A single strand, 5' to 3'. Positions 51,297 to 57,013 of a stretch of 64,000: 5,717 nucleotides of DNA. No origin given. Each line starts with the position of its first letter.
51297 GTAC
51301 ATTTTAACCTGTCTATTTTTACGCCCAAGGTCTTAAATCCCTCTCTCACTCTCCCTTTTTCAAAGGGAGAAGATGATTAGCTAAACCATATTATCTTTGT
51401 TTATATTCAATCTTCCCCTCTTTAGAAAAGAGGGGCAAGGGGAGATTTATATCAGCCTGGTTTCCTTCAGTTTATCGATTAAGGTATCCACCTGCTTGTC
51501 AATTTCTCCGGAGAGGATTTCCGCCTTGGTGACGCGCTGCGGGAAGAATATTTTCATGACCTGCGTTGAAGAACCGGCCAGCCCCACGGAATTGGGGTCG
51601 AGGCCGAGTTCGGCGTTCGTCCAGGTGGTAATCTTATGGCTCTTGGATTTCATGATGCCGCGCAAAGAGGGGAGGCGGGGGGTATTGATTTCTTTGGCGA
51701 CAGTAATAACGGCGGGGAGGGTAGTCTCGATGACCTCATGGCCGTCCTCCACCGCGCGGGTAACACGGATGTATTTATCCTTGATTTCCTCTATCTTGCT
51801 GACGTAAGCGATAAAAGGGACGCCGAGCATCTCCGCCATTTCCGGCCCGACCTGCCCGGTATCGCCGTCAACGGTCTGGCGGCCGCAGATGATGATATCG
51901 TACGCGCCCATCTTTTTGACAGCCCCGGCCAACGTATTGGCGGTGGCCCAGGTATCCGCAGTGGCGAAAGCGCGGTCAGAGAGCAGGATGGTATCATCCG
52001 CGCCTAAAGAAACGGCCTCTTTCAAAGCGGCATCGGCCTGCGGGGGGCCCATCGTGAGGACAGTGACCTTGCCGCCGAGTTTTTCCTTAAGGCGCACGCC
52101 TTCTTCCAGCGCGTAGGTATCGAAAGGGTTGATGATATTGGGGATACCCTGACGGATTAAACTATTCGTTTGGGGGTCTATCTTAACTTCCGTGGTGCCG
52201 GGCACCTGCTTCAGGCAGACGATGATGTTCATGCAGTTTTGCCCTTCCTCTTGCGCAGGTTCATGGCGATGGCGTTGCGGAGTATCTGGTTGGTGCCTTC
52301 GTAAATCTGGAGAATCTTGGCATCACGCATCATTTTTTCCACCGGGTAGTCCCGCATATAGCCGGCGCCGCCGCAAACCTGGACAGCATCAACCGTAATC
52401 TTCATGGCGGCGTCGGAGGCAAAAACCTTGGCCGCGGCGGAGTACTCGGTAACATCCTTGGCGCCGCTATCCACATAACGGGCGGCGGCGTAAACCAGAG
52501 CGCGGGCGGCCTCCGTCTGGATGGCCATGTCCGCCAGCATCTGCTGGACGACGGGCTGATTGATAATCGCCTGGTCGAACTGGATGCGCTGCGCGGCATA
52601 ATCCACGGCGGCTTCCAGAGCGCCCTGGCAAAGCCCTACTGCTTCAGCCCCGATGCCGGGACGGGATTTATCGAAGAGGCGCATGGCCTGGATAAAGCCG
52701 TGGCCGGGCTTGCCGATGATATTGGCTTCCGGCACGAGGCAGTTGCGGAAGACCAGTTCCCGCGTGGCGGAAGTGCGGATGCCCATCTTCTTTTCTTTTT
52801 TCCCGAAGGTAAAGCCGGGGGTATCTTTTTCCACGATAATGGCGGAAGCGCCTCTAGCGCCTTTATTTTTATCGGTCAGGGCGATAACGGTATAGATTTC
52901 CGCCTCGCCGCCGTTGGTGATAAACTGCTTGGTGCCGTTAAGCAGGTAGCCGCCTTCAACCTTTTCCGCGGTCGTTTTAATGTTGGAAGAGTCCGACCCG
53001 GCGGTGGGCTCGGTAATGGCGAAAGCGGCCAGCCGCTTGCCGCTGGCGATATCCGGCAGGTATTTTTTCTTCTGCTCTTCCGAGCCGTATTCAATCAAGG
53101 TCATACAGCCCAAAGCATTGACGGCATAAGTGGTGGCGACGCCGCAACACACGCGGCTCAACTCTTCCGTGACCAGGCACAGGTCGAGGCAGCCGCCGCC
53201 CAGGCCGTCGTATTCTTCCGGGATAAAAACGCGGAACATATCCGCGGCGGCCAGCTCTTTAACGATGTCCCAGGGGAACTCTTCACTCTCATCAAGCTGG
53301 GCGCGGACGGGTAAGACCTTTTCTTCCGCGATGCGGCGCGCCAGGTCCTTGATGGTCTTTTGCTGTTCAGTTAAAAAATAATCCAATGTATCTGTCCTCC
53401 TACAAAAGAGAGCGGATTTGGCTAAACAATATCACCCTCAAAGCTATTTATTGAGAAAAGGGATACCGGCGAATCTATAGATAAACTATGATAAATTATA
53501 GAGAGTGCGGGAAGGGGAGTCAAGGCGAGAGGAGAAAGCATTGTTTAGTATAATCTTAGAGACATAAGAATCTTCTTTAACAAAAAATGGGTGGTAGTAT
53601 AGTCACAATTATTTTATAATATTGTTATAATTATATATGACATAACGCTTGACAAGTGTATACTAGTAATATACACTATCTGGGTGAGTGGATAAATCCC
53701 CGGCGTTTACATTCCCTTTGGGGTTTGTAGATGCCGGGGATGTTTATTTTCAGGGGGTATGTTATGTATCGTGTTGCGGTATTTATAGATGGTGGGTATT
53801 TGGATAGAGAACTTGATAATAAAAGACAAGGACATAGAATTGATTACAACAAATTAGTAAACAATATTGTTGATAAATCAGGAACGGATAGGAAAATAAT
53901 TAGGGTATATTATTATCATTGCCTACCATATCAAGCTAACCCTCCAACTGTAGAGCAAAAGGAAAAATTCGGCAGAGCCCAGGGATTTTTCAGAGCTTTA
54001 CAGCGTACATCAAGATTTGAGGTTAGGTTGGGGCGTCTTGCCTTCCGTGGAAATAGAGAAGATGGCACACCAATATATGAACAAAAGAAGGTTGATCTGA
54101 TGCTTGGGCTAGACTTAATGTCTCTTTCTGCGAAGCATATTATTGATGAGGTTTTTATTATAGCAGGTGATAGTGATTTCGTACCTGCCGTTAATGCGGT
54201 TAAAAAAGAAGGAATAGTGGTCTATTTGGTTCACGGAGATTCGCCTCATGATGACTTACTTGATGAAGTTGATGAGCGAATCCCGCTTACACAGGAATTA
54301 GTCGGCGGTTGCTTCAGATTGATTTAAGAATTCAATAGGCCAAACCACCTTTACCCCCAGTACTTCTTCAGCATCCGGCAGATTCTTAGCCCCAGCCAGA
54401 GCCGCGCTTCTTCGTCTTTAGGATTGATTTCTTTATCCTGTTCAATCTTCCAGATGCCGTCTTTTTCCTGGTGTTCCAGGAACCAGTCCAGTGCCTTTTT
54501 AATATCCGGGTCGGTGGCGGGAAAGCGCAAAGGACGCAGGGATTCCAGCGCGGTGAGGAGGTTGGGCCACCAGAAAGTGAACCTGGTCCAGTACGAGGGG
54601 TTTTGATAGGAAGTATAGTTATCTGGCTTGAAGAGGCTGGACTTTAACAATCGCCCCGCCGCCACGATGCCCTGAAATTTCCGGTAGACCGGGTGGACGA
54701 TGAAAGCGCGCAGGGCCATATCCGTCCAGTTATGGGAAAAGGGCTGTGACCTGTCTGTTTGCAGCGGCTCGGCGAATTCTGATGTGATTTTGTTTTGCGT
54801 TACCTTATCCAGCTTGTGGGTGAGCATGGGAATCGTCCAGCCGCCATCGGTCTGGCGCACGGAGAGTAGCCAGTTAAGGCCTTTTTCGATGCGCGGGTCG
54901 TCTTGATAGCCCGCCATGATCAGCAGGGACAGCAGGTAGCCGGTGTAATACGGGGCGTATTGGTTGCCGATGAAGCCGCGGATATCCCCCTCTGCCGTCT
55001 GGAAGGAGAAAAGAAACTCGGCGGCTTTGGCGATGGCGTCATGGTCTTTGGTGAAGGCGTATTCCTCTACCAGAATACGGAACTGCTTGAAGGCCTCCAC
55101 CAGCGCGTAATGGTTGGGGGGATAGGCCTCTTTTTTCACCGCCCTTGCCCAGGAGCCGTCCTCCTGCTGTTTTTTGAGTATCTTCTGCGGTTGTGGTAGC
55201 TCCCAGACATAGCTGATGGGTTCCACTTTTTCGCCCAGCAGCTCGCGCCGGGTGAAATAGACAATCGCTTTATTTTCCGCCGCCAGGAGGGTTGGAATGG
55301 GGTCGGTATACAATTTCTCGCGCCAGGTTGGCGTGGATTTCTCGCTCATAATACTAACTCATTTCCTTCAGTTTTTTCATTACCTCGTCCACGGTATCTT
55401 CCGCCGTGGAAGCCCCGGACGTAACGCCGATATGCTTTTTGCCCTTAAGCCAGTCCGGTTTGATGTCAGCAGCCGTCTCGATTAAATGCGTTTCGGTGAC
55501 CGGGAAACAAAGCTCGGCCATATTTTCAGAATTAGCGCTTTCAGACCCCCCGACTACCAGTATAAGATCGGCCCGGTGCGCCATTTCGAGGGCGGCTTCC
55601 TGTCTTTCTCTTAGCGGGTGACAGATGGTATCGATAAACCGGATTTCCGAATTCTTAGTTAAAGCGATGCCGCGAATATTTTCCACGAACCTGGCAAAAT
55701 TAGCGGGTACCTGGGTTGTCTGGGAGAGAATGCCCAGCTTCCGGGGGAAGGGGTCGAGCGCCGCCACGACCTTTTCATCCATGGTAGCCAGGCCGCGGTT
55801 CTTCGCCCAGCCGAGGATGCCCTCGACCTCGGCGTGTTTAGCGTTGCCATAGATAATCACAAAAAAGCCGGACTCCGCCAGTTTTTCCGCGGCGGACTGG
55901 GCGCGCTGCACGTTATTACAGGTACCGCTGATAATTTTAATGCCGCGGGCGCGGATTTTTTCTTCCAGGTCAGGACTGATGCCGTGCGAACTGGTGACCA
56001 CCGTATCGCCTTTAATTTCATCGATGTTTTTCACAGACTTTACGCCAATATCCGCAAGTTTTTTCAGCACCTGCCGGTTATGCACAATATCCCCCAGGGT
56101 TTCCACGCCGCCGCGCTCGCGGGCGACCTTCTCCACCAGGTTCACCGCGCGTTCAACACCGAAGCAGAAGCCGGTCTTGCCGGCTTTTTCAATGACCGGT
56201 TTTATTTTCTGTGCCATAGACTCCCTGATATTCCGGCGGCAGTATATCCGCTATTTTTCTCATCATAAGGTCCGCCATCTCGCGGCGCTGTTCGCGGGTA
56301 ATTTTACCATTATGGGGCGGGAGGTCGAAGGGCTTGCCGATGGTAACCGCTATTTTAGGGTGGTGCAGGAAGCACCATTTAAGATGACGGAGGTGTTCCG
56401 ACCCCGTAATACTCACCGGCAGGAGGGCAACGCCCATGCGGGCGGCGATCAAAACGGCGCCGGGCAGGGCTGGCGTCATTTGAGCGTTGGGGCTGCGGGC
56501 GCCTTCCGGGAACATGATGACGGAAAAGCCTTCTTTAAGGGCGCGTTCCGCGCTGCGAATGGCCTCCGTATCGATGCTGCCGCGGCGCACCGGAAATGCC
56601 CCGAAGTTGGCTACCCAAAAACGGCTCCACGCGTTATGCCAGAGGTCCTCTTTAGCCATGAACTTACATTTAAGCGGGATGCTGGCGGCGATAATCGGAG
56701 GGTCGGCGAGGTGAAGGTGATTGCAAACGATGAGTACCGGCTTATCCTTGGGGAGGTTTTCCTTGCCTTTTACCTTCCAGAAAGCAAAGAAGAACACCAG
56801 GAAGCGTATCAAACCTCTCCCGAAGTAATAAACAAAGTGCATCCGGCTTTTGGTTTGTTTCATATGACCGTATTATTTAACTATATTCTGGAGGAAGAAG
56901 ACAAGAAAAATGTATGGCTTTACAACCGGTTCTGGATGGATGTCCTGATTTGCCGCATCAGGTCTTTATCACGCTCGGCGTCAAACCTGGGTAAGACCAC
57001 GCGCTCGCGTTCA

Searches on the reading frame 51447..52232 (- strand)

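Call 53: search_protein_families(library=pfam, proteins=[window:51447-52232:-], max_evalue=0.00001)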
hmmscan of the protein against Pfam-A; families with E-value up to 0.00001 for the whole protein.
window:51447-52232:- (261 aa): 1 family
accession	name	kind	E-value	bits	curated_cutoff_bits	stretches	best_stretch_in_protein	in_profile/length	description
PF01012.27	ETF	-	1.9e-52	178.1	26.7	1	24-208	3-180/181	Electron transfer flavoprotein domain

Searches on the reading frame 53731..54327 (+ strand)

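Call 53: search_protein_families(library=pfam, proteins=[window:53731-54327:+], max_evalue=0.00001)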
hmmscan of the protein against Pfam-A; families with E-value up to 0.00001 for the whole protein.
window:53731-54327:+ (198 aa): 1 family
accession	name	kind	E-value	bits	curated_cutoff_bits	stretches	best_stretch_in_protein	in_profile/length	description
PF01936.24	NYN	-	7.1e-18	66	24.2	1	14-185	1-143/145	NYN domain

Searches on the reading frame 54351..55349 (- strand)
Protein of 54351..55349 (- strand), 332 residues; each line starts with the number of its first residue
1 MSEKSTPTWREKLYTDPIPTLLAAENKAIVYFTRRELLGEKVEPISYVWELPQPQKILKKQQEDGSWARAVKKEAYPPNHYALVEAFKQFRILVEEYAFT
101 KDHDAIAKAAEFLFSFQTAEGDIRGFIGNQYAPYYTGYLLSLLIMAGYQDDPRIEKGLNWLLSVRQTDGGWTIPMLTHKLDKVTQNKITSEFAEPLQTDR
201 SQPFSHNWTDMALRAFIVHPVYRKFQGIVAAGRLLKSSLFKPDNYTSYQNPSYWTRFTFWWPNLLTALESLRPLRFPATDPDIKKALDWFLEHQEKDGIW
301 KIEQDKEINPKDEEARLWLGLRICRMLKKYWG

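Call 53: search_protein_families(library=pfam, proteins=[window:54351-55349:-], max_evalue=0.00001)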
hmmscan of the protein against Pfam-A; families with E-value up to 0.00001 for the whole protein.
window:54351-55349:- (332 aa): 2 families
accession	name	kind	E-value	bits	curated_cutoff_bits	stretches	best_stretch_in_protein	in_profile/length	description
PF13243.12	SQHop_cyclase_C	-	2.2e-12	47.1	26.1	1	94-172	149-227/319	Squalene-hopene cyclase C-terminal domain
PF13249.12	SQHop_cyclase_N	-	6.7e-06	25.9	26.2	0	250-300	201-249/291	Squalene-hopene cyclase N-terminal domain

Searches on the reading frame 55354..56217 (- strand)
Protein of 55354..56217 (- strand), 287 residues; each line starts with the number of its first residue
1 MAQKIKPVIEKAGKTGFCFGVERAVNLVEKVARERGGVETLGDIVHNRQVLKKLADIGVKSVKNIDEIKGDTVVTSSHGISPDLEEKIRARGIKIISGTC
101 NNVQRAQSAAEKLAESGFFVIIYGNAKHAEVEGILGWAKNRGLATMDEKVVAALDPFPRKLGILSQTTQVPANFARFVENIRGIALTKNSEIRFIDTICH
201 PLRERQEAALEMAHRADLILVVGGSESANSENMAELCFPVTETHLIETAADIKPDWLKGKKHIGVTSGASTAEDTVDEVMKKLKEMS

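Call 54: search_protein_families(library=pfam, proteins=[window:55354-56217:-], max_evalue=0.00001)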
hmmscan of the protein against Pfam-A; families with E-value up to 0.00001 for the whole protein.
window:55354-56217:- (287 aa): 1 family
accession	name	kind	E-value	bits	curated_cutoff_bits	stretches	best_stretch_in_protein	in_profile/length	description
PF02401.23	LYTB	-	1e-76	258.2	24.5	1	10-284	2-267/267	LytB protein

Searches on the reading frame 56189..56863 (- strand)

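Call 54: search_protein_families(library=pfam, proteins=[window:56189-56863:-], max_evalue=0.00001)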
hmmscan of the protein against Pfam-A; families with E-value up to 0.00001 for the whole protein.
window:56189-56863:- (224 aa): 1 family
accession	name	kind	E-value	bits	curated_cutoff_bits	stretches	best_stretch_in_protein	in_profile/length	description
PF01553.26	Acyltransferase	-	1.6e-22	80.2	23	1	30-152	3-131/132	Acyltransferase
